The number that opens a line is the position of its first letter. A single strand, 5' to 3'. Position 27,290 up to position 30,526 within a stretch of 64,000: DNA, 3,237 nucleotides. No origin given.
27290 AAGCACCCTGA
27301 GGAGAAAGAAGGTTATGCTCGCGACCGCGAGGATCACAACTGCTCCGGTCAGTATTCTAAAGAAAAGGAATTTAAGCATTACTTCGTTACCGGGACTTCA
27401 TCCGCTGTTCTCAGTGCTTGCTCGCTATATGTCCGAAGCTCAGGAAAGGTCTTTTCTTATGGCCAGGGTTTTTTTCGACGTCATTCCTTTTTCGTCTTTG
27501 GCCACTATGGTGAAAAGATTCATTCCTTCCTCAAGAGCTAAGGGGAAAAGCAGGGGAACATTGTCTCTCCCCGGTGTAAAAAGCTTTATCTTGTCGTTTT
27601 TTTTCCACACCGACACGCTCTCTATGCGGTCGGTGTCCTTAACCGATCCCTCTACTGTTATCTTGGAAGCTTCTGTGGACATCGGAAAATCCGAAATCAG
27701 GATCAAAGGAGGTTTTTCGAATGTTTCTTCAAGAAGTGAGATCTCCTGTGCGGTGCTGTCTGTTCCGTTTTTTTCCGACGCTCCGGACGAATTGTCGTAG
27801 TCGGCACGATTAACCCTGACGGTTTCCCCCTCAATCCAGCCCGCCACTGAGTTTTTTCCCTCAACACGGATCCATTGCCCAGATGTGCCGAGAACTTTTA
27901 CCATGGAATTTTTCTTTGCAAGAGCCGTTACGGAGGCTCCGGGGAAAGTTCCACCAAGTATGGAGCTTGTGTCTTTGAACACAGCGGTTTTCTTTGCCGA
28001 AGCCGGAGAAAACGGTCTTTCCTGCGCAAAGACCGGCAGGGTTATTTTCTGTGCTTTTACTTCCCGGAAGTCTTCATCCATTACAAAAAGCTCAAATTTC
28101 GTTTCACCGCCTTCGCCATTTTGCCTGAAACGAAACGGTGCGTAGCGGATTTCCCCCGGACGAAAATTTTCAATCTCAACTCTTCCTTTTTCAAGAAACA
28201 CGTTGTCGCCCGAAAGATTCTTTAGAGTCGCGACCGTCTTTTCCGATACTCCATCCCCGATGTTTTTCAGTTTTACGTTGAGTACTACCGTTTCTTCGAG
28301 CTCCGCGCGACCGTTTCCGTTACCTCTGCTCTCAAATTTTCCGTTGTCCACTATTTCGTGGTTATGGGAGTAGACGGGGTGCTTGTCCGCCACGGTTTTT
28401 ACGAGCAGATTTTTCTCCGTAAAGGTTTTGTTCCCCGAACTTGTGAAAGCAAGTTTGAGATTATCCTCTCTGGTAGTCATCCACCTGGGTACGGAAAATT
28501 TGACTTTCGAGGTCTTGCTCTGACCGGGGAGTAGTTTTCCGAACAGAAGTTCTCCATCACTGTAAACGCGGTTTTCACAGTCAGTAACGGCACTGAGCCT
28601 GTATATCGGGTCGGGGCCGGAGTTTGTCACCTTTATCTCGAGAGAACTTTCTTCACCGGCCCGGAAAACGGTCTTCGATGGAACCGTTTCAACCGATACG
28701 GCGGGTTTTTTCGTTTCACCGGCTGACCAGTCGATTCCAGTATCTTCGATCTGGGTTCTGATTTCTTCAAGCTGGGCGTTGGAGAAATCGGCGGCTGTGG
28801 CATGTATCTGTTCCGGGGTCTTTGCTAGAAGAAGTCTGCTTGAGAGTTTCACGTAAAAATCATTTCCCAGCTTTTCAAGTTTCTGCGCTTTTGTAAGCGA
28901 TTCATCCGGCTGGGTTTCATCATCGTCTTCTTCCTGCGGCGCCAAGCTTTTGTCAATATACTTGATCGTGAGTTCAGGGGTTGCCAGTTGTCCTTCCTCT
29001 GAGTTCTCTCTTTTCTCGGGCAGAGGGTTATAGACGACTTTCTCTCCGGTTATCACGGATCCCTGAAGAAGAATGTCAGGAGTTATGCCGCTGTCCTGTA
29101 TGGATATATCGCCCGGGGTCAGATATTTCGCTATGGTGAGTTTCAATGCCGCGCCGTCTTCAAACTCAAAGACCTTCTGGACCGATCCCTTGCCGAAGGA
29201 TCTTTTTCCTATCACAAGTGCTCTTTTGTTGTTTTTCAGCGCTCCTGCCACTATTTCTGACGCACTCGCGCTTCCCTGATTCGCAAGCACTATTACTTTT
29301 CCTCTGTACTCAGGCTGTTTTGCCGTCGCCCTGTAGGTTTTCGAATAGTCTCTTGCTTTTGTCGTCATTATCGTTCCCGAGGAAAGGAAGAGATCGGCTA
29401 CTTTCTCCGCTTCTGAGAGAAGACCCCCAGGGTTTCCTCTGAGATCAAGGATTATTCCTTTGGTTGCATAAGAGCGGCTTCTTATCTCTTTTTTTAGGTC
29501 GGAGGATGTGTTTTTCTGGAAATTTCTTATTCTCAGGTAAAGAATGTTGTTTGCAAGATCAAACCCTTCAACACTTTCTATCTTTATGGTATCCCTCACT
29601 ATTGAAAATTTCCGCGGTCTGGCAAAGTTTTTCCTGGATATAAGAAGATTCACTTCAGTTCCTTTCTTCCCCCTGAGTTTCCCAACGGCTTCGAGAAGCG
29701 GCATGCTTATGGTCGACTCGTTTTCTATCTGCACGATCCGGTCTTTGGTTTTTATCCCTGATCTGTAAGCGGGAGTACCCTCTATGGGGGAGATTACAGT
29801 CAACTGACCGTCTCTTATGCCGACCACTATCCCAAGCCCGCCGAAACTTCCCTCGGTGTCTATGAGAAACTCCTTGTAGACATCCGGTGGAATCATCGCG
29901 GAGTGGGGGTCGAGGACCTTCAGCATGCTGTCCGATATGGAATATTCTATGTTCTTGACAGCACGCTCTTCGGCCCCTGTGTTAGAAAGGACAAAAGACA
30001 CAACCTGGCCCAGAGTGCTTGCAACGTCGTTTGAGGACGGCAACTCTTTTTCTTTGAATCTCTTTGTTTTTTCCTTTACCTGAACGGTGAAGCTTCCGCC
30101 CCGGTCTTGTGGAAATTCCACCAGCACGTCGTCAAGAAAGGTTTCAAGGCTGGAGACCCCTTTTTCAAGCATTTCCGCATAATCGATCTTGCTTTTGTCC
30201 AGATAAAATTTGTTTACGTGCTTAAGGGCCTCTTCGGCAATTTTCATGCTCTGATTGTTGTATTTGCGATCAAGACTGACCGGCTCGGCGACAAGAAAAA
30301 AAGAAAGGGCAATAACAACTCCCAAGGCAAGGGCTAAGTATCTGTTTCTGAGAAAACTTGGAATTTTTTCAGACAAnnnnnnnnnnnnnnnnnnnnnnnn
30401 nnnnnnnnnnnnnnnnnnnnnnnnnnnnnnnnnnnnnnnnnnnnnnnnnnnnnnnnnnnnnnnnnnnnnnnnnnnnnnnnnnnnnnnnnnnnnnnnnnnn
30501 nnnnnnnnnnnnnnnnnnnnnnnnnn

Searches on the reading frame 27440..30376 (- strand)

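Call 3: search_protein_families(library=pfam, proteins=[window:27440-30376:-], max_evalue=0.1)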
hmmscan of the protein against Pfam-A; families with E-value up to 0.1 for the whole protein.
window:27440-30376:- (978 aa): 8 families
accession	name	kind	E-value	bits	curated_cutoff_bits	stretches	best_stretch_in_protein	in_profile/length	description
PF03572.23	Peptidase_S41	-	7.8e-52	175.6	24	1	277-435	1-163/165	Peptidase family S41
PF00595.29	PDZ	-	5.7e-09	36.7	23.2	1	179-246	10-80/81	PDZ domain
PF13180.12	PDZ_2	-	6.8e-08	33.1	27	1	179-250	1-71/80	PDZ domain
PF17820.7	PDZ_6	-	1.4e-06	28.4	27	1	194-248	2-54/54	PDZ domain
PF07705.17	CARDB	-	0.00044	20.9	22.7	0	692-763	16-81/101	CARDB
PF08239.17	SH3_3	-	0.0018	18.9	27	1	814-853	11-53/54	Bacterial SH3 domain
PF06347.19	SH3_4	-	0.013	15.7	24.1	1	813-853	14-54/56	Bacterial SH3 domain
PF09136.16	Glucodextran_B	-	0.043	14.2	27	0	901-976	14-82/83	Glucodextranase, domain B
